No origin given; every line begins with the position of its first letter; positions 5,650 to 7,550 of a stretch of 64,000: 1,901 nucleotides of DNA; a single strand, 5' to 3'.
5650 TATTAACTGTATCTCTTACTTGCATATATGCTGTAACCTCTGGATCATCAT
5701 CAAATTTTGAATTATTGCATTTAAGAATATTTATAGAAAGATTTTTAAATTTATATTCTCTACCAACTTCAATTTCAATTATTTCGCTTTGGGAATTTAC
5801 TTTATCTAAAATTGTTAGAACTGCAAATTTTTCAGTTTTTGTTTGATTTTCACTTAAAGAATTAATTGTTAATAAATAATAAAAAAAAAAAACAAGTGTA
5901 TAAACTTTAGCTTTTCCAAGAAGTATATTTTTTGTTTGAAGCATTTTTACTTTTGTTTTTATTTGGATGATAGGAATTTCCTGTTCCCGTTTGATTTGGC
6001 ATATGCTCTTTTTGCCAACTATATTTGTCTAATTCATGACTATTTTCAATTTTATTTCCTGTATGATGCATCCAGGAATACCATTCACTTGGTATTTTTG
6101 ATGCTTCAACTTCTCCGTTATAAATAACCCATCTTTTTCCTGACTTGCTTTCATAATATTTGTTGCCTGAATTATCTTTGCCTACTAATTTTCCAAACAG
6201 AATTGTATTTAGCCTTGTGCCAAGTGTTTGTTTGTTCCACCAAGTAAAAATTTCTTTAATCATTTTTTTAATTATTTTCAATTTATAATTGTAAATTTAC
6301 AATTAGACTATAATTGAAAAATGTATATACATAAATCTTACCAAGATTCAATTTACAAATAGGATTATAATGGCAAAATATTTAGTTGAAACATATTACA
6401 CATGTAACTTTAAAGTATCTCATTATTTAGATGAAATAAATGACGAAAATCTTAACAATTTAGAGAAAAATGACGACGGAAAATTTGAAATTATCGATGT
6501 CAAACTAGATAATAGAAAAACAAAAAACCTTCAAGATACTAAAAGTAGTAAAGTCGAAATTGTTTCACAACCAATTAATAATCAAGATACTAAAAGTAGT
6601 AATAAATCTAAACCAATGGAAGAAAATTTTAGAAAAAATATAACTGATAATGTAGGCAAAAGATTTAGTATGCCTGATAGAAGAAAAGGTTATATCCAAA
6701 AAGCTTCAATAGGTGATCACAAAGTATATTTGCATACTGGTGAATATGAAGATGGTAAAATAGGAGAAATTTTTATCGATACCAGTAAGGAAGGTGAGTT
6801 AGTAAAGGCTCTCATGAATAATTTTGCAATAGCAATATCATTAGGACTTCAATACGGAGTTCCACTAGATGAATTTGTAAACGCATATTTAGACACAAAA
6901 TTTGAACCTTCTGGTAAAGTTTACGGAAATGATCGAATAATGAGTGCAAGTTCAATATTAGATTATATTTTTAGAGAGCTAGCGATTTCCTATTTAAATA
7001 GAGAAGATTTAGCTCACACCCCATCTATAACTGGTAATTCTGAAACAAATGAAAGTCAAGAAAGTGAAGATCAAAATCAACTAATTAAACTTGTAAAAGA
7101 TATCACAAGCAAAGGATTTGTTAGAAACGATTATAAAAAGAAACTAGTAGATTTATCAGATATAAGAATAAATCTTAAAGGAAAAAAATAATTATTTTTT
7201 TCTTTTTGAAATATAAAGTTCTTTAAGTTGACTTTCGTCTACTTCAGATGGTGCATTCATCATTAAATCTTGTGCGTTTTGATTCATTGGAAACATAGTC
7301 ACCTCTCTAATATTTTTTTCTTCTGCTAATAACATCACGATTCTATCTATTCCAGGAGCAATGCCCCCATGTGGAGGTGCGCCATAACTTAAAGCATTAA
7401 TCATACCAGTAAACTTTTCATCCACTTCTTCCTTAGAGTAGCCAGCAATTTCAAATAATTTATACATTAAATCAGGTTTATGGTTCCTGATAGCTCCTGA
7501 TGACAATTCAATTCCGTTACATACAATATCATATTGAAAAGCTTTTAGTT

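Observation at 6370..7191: Catalytically empty NrdJ relic: TSCPD domain fused to a new N-terminal domain at the nrdJ locus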

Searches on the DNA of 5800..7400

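Call 77: search_rna_families(source=window, start=5800, end=7400, threshold=evalue, max_evalue=1)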
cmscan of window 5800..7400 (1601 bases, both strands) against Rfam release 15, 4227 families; matches with E-value up to 1: 1.
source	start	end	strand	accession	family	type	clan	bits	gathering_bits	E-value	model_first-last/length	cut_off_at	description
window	6296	6320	+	RF01319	CRISPR-DR6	Gene; CRISPR;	-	19.3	39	0.77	1-30/30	no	CRISPR RNA direct repeat element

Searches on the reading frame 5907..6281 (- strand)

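Call 3: search_protein_families(library=pfam, proteins=[window:5907-6281:-], max_evalue=1)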
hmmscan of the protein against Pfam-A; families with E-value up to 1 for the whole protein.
window:5907-6281:- (124 aa): 1 family
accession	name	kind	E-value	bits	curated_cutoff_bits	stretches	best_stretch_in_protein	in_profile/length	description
PF05071.21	NDUFA12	-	1.1e-20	74.7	23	1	30-123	1-97/98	NADH ubiquinone oxidoreductase subunit NDUFA12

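Call 4: search_protein_families(library=ncbifam, proteins=[window:5907-6281:-], max_evalue=1)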
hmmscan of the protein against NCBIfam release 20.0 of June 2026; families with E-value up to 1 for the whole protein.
window:5907-6281:- (124 aa): 2 families
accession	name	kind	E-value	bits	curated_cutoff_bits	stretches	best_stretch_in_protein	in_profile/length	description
NF006040.0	PRK08183.1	equivalog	1.8e-38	131.8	135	1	5-122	2-130/134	NADH:ubiquinone oxidoreductase subunit NDUFA12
NF005151.0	PRK06630.1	equivalog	1.8e-10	41.3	144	1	27-123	10-98/99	hypothetical protein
